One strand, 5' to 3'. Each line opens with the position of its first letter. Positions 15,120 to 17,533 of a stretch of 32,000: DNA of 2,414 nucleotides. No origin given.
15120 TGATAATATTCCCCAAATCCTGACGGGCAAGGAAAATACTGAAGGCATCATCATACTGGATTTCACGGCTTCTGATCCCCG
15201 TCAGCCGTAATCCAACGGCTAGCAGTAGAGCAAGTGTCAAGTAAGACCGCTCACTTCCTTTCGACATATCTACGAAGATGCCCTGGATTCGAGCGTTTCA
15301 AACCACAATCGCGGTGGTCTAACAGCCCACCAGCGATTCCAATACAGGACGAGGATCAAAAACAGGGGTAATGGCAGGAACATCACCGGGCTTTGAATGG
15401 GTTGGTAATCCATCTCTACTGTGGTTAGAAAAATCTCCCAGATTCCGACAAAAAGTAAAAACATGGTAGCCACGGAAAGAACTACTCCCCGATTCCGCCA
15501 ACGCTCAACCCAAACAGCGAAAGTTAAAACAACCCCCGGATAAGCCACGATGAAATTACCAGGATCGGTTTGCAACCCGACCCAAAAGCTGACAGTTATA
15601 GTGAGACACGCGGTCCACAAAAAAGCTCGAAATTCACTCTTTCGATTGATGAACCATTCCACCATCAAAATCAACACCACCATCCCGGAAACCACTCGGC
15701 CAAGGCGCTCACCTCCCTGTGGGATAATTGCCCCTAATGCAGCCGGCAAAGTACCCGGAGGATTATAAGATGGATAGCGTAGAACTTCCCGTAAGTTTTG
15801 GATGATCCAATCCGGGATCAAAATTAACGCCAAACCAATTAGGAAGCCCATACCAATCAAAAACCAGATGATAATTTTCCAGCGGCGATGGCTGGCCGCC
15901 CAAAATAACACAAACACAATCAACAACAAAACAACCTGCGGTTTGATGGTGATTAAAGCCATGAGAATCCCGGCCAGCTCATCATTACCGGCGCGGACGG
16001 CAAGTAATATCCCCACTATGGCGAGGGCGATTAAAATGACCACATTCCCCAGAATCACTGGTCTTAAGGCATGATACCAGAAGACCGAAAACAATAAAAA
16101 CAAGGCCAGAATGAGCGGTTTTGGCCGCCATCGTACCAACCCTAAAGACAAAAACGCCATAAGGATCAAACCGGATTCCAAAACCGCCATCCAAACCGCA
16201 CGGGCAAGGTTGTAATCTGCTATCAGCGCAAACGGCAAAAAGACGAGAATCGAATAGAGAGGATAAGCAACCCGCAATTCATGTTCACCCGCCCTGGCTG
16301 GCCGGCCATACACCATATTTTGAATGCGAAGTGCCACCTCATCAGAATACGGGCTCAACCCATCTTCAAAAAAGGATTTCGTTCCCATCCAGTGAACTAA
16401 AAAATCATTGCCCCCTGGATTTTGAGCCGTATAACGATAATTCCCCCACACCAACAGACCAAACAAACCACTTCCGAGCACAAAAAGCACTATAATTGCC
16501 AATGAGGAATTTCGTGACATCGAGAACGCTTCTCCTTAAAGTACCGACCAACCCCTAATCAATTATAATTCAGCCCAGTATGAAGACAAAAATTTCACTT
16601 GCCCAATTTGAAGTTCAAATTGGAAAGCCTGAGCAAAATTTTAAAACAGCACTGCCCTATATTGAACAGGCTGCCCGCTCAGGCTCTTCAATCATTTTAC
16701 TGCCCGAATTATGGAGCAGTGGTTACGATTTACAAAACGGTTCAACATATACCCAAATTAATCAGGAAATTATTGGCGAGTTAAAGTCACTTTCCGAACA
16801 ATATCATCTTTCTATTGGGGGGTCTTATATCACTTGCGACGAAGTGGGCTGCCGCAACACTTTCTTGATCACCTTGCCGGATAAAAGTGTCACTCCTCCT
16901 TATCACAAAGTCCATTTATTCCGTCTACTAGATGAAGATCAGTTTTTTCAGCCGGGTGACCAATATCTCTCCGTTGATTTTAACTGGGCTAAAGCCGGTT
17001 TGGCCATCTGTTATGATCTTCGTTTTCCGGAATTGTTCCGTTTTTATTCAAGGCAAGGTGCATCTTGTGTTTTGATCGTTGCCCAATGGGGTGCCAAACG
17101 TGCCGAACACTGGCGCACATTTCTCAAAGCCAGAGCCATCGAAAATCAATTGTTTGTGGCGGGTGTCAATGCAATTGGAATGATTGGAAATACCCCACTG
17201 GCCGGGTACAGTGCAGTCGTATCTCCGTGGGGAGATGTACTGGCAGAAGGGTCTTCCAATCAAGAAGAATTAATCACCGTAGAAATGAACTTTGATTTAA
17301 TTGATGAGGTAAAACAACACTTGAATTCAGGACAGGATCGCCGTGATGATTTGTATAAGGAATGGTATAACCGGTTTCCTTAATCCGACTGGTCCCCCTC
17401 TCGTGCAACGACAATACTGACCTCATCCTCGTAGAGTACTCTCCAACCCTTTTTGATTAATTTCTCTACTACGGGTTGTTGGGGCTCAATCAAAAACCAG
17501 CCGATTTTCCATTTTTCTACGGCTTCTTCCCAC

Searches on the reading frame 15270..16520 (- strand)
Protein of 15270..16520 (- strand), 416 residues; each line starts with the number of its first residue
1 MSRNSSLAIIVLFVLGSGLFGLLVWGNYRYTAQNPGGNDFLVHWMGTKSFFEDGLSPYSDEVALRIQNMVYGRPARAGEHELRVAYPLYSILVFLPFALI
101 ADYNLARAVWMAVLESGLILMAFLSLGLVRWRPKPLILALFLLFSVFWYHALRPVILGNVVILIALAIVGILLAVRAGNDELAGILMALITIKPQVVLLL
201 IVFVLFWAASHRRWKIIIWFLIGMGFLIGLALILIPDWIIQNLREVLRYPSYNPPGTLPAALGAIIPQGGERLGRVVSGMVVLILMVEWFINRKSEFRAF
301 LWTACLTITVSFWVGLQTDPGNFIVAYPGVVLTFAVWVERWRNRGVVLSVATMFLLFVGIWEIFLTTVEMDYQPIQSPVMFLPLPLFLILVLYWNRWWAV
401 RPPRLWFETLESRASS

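Call 85: search_protein_families(library=pfam, proteins=[window:15270-16520:-], max_evalue=0.00001)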
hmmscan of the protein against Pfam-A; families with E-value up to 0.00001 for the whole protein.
window:15270-16520:- (416 aa): 1 family
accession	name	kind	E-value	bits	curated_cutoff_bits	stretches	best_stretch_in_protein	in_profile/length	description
PF09594.16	GT87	-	2.3e-11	44.4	25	1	86-309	3-234/237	Glycosyltransferase family 87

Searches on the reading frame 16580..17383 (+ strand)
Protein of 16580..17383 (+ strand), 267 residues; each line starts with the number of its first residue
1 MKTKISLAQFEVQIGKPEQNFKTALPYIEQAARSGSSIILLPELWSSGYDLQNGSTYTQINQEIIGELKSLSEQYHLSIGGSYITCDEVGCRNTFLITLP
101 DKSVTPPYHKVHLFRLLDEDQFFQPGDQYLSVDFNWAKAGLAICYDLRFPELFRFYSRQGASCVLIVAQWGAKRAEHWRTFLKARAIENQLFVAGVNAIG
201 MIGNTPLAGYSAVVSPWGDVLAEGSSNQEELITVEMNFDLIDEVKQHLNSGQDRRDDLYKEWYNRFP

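Call 85: search_protein_families(library=pfam, proteins=[window:16580-17383:+], max_evalue=0.00001)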
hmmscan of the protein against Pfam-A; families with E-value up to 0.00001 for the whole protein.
window:16580-17383:+ (267 aa): 1 family
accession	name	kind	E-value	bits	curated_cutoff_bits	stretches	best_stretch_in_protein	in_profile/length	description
PF00795.27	CN_hydrolase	-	9.7e-42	143.5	23.2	1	6-246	3-256/256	Carbon-nitrogen hydrolase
